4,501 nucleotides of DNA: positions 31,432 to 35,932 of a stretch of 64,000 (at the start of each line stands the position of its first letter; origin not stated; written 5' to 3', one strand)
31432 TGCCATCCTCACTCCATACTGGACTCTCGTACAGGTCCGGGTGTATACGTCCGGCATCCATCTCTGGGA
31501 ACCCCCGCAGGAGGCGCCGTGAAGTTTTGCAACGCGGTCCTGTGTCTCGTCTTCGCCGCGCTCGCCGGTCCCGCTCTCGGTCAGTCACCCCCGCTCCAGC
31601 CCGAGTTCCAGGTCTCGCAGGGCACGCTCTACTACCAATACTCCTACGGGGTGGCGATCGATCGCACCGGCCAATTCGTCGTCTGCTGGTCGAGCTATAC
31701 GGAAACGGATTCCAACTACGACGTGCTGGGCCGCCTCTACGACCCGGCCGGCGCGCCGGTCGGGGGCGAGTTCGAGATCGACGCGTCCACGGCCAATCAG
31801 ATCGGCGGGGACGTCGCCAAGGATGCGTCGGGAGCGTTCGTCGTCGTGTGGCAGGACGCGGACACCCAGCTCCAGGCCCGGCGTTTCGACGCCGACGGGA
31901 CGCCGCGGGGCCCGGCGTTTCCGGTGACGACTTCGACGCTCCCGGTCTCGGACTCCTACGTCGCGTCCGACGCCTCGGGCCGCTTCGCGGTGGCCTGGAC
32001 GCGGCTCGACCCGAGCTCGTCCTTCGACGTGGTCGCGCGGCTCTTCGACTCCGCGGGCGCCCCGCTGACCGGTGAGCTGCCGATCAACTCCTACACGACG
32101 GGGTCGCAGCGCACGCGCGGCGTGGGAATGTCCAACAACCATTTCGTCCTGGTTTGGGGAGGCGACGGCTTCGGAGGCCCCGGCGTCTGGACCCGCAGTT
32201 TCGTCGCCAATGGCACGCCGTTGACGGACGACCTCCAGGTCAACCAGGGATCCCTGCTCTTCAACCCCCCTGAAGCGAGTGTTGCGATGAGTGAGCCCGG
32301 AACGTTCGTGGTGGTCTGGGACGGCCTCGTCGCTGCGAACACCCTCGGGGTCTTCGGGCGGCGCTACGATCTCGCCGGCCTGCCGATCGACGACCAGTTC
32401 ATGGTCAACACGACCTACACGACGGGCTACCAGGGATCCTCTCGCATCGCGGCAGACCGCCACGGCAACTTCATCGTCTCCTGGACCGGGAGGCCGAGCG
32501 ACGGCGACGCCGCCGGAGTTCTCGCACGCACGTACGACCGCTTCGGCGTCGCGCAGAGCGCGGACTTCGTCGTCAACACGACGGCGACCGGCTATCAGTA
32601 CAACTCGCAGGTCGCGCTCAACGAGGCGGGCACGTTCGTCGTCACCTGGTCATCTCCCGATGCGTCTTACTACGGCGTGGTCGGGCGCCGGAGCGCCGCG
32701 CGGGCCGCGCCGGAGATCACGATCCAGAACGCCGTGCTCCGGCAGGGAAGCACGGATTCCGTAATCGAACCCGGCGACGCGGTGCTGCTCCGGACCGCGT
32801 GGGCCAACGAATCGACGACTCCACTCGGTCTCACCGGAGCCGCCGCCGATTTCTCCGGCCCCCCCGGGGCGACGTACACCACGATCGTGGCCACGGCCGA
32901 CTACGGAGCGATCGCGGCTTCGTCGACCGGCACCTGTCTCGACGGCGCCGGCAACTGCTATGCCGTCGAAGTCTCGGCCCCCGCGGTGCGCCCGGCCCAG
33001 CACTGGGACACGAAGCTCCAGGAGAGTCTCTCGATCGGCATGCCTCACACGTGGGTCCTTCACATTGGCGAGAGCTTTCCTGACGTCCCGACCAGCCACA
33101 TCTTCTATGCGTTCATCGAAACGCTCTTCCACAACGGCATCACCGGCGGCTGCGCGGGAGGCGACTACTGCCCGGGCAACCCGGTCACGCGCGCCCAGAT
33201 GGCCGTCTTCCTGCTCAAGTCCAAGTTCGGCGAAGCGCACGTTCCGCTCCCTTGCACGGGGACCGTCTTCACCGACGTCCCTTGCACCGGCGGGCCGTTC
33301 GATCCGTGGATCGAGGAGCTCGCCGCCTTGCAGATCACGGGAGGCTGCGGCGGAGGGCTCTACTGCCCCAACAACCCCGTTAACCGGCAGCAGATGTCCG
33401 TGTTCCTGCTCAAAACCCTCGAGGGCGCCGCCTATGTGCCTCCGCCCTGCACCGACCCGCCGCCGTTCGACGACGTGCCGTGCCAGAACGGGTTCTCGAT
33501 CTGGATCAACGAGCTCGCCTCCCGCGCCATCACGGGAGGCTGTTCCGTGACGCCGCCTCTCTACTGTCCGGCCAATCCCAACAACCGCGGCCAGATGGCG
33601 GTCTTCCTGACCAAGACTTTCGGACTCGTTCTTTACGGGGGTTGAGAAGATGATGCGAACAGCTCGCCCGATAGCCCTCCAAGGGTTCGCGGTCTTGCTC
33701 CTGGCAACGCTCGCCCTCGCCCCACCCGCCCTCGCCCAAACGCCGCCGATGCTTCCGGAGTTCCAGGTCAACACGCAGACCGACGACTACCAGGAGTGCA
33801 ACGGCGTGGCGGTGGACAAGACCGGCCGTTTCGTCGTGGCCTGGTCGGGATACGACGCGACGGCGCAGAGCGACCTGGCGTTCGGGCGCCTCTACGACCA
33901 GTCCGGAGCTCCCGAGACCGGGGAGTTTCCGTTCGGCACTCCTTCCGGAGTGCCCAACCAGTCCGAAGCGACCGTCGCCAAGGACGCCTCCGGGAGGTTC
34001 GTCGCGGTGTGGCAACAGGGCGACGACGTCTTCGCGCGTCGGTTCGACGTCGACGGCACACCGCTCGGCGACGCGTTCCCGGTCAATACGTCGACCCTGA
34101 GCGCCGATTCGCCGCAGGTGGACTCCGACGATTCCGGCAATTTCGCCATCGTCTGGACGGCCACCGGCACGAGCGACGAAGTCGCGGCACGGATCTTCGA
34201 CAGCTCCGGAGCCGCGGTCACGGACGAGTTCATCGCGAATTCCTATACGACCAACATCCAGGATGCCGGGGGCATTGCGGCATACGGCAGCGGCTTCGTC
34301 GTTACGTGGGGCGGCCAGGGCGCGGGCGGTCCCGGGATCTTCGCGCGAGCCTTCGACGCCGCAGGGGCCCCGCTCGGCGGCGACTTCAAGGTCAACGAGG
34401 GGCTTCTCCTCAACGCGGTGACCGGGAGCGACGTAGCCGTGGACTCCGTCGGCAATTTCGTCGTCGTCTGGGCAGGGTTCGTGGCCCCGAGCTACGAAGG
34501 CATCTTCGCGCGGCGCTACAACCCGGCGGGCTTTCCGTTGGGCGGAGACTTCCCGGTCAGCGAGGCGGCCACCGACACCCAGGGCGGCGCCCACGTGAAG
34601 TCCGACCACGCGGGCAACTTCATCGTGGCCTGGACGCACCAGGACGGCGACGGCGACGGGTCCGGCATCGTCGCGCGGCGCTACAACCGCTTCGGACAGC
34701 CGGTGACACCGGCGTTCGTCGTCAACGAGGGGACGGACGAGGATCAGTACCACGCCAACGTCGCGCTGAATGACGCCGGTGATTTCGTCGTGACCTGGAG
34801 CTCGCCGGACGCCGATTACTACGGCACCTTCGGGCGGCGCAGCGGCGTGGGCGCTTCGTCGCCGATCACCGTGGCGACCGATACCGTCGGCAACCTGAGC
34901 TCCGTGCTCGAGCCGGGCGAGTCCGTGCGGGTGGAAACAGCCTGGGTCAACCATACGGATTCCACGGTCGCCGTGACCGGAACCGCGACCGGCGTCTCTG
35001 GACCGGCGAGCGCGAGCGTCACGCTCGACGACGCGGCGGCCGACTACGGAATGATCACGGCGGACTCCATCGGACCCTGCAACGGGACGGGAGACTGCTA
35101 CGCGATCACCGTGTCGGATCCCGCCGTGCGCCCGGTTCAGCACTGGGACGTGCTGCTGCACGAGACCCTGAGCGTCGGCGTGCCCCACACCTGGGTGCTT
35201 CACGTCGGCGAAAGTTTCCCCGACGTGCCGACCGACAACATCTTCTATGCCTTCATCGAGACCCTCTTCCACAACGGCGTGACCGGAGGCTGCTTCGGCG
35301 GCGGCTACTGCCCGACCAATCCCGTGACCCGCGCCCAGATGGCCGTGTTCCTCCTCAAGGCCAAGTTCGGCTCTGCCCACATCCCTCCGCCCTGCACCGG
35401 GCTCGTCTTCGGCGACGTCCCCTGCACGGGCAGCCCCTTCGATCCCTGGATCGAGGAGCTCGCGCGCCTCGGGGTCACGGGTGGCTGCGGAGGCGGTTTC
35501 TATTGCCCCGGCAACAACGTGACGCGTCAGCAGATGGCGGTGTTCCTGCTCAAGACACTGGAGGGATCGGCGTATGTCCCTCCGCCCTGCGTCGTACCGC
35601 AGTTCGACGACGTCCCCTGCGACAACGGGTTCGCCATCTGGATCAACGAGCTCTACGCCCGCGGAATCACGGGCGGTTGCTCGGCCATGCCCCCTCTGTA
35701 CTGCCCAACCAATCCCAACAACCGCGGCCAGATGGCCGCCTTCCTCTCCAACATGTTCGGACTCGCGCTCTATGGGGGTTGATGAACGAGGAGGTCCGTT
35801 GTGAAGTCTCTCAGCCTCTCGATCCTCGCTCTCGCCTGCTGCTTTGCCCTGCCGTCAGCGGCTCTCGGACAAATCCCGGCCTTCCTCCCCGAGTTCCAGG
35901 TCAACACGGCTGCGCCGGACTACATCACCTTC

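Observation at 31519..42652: Tandem array of five paralogs (plus a remnant), each built from seven '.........' modules, likely an unnamed 7-bladed propeller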

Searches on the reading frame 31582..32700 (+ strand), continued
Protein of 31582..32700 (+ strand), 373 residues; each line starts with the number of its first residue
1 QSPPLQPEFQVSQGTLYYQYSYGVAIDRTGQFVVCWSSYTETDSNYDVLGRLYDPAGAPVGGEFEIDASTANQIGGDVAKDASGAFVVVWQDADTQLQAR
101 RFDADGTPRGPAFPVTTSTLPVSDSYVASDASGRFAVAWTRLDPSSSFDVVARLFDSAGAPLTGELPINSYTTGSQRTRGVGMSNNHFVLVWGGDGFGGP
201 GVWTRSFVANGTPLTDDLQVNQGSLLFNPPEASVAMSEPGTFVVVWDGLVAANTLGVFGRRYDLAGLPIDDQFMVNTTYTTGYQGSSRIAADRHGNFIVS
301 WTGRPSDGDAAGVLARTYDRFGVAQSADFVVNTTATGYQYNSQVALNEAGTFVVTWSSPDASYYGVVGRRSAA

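Call 66: find_encoding_contigs(protein=P0094, flank=8000, max_places=2)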
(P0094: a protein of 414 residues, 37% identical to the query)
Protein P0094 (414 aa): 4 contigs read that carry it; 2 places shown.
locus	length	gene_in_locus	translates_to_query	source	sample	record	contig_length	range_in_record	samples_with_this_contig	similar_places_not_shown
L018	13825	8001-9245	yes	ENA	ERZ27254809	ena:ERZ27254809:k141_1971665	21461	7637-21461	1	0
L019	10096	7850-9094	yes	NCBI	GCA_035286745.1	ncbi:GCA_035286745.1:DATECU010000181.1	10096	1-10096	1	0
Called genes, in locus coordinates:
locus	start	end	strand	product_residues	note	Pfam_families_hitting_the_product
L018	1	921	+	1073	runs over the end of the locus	PF00873:ACR_tran, PF02355:SecD_SecF_C (weak)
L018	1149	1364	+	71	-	PF11127:YgaP-like_TM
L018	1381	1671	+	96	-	PF00543:P-II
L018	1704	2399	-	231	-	PF03544:TonB_C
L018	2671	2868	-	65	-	-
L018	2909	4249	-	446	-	-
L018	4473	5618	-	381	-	PF04055:Radical_SAM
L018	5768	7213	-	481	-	PF03264:Cytochrom_NNT (weak), PF14522:Cytochrome_C7 (faint)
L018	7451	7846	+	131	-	-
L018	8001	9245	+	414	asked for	-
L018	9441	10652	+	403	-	-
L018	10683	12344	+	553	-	PF13435:Cytochrome_C554 (faint), PF14522:Cytochrome_C7 (faint), PF14537:Cytochrom_c3_2 (faint), PF02335:Cytochrom_C552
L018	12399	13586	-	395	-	PF01757:Acyl_transf_3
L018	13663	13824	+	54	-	?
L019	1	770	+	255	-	PF00873:ACR_tran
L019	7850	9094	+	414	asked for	-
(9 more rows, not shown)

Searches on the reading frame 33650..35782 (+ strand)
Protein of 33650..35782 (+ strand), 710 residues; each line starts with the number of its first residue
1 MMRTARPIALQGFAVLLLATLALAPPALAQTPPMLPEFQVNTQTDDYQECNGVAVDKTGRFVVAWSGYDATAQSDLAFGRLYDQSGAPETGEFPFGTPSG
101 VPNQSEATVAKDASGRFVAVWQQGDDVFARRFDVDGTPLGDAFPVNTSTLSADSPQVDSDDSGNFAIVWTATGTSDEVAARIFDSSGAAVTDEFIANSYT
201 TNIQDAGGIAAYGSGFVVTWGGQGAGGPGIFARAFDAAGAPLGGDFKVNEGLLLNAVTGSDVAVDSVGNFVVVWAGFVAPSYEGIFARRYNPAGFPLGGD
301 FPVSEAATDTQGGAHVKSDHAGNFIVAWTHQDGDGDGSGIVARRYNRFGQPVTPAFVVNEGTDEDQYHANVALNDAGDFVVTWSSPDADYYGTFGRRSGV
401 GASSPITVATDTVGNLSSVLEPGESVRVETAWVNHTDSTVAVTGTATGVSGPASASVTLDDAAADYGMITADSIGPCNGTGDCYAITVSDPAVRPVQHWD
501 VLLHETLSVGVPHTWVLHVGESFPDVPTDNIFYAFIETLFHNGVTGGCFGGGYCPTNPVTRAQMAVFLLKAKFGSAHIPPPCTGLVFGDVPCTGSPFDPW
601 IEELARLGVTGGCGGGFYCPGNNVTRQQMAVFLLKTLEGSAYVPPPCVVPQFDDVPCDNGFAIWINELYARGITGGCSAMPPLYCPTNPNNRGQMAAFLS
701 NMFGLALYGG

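Call 4: search_protein_families(library=pfam, proteins=[window:33650-35782:+], max_evalue=1)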
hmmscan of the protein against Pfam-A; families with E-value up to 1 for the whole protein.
window:33650-35782:+ (710 aa): 1 family
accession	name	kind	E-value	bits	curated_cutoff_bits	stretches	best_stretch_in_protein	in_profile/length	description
PF00395.25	SLH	-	4.2e-07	30.3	20.8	2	601-630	15-44/44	S-layer homology domain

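Call 5: search_protein_families(library=ncbifam, proteins=[window:33650-35782:+], max_evalue=1)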
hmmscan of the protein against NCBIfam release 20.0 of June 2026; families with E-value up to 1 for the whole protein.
window:33650-35782:+ (710 aa): 2 families
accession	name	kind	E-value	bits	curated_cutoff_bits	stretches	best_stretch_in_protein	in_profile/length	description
NF038383.1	lipo_LIC12048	equivalog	6.7e-06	24.1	700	1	89-222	980-1113/1441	LIC12048 family lipoprotein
NF033190.2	inl_like_NEAT_1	exception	0.018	13.3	1275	0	521-571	701-751/754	NEAT domain-containing leucine-rich repeat protein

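Call 24: find_encoding_contigs(protein=window:33650-35782:+, flank=10000, max_places=5)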
Protein window:33650-35782:+ (710 aa): no gene with exactly this product is on record in the collection.

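Call 26: find_related_loci(query=window:33650-35779:+, collection=genome_contigs, flank=10000)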
Query window:33650-35779:+ (710 aa) in genome_contigs; peptide patterns used: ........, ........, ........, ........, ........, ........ (x = any residue, [..] = any of these).
66 stretches matched a pattern; 20 encode a relative of the query (tblastn E <= 1e-3); 17 distinct loci.
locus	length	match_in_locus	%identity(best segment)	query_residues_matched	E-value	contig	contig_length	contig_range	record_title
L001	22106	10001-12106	60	13-709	0e+0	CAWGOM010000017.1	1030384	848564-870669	MAG: uncultured Acidobacteriota bacterium isolate MFD09730.bin.2.99 genome assembly, contig: contig_999, whole genome sh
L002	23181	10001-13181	71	13-710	0e+0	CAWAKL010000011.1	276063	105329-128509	MAG: uncultured Acidobacteriota bacterium isolate MFD02360.bin.3.432 genome assembly, contig: contig_54058, whole genome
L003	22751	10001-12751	51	15-710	0e+0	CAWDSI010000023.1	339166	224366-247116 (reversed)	MAG: uncultured Acidobacteriota bacterium isolate MFD00392.bin.2.245 genome assembly, contig: contig_4195, whole genome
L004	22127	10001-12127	50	6-710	0e+0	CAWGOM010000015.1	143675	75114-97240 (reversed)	MAG: uncultured Acidobacteriota bacterium isolate MFD09730.bin.2.99 genome assembly, contig: contig_6548, whole genome s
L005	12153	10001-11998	48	30-710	0e+0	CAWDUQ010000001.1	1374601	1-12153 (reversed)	MAG: uncultured Acidobacteriota bacterium isolate MFD05442.bin.1.363 genome assembly, contig: contig_1073, whole genome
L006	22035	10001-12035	57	30-708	0e+0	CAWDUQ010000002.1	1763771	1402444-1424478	MAG: uncultured Acidobacteriota bacterium isolate MFD05442.bin.1.363 genome assembly, contig: contig_11714, whole genome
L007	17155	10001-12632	47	15-708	4e-172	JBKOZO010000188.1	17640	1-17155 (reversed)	MAG: Acidobacteriota bacterium isolate GB_HAYS_MAG_00032 GB_HAYS_000000575494, whole genome shotgun sequence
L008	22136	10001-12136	48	3-710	0e+0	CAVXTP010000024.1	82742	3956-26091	MAG: uncultured Acidobacteriota bacterium isolate MFD05942.bin.1.319 genome assembly, contig: contig_89978, whole genome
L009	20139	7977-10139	51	2-710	0e+0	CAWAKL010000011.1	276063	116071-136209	MAG: uncultured Acidobacteriota bacterium isolate MFD02360.bin.3.432 genome assembly, contig: contig_54058, whole genome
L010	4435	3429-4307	67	419-709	2e-120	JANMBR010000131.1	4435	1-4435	MAG: Acidobacteriota bacterium isolate OTE_1_metabat_297 OTE_1_k141_597060, whole genome shotgun sequence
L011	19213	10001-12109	52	15-708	0e+0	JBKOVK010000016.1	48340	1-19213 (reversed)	MAG: Acidobacteriota bacterium isolate GM_EKS_MAG_00046 GM_EKS_000000516253, whole genome shotgun sequence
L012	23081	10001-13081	47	18-710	3e-157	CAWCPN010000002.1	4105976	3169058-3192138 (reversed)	MAG: uncultured Acidobacteriota bacterium isolate MFD04944.bin.1.75 genome assembly, contig: contig_2100, whole genome s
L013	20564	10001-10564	63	523-705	3e-66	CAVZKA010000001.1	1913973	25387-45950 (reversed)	MAG: uncultured Acidobacteriota bacterium isolate MFD05442.bin.1.110 genome assembly, contig: contig_10130, whole genome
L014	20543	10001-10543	61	523-705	5e-65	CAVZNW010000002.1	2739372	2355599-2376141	MAG: uncultured Acidobacteriota bacterium isolate MFD06435.bin.3.333 genome assembly, contig: contig_42678, whole genome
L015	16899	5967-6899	48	400-709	6e-74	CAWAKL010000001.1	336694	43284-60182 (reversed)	MAG: uncultured Acidobacteriota bacterium isolate MFD02360.bin.3.432 genome assembly, contig: contig_16231, whole genome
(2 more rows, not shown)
